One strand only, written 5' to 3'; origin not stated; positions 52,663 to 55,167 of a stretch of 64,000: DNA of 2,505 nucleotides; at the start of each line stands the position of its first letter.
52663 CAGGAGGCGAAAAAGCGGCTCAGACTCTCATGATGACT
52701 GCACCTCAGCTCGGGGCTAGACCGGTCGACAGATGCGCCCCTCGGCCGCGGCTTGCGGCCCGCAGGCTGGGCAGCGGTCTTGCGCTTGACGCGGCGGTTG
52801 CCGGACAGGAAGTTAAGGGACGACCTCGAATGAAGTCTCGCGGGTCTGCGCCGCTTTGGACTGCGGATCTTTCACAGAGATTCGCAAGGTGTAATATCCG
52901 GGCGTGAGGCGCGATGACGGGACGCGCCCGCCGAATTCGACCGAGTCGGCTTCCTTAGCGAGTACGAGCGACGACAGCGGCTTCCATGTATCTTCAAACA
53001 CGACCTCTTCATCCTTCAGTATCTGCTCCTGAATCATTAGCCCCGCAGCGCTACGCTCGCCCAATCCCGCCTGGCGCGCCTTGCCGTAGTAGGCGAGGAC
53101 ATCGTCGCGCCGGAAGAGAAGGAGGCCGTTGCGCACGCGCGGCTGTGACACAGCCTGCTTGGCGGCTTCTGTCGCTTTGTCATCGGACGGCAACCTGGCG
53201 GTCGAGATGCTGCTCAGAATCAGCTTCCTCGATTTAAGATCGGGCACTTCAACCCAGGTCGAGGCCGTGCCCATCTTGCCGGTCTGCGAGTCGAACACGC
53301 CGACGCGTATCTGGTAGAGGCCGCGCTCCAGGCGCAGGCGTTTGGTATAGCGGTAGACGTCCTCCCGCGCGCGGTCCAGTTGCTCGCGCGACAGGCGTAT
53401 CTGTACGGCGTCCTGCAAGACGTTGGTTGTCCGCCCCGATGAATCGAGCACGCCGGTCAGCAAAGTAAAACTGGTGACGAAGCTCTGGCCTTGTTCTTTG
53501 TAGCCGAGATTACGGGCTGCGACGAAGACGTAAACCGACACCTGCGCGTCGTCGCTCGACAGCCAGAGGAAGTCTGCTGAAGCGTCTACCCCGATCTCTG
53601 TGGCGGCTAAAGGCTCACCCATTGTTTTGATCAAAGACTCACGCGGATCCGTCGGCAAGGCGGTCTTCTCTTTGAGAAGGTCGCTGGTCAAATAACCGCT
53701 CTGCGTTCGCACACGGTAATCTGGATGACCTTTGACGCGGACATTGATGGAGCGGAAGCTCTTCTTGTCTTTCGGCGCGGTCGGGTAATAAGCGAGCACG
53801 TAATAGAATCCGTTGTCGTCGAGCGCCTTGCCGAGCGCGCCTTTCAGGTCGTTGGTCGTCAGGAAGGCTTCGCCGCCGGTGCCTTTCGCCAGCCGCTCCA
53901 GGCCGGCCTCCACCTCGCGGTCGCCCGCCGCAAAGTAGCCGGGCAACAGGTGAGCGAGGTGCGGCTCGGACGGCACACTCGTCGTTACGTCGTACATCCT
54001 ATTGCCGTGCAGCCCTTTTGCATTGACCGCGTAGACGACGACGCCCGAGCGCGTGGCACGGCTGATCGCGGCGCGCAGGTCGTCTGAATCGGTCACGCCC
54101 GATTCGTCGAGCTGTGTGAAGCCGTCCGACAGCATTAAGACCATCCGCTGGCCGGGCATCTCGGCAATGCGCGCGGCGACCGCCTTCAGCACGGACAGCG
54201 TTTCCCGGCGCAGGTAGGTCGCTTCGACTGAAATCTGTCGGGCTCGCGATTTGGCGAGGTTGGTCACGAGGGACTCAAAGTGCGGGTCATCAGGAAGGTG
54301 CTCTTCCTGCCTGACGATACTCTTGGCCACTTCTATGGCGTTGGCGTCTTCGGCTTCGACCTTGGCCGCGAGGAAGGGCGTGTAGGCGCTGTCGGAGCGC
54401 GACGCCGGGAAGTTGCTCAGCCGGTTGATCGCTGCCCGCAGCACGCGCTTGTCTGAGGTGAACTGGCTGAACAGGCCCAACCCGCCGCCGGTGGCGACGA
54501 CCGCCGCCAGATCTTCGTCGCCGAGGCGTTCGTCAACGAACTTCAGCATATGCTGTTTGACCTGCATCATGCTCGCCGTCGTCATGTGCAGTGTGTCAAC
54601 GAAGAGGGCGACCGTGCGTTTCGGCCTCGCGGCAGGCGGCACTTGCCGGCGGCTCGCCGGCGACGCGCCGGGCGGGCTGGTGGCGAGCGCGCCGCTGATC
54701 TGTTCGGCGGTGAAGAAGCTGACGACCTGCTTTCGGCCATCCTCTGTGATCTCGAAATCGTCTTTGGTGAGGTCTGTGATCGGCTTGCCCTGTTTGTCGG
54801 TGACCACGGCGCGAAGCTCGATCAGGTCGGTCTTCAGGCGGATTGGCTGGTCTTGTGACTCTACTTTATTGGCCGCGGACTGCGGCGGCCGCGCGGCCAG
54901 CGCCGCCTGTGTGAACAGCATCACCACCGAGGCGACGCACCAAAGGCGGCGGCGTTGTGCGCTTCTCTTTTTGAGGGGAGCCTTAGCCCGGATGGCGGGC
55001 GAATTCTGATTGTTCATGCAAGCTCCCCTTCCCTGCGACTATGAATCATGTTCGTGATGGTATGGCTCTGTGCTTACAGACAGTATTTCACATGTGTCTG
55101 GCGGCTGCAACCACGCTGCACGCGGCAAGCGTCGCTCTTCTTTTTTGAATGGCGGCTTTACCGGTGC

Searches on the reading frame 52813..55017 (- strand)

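Call 7: search_protein_families(library=pfam, proteins=[window:52813-55017:-], max_evalue=0.001)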
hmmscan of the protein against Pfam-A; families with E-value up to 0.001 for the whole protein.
window:52813-55017:- (734 aa): 0 families

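Call 18: search_protein_families(library=ncbifam, proteins=[window:52813-55017:-], max_evalue=0.001)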
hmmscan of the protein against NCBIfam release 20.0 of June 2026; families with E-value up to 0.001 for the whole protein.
window:52813-55017:- (734 aa): 1 family
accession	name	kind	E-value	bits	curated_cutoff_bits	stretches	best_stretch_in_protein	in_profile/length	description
TIGR03436.1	acidobact_VWFA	subfamily_domain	1.9e-69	234.6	81.25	1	58-444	2-323/324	VWA domain-containing protein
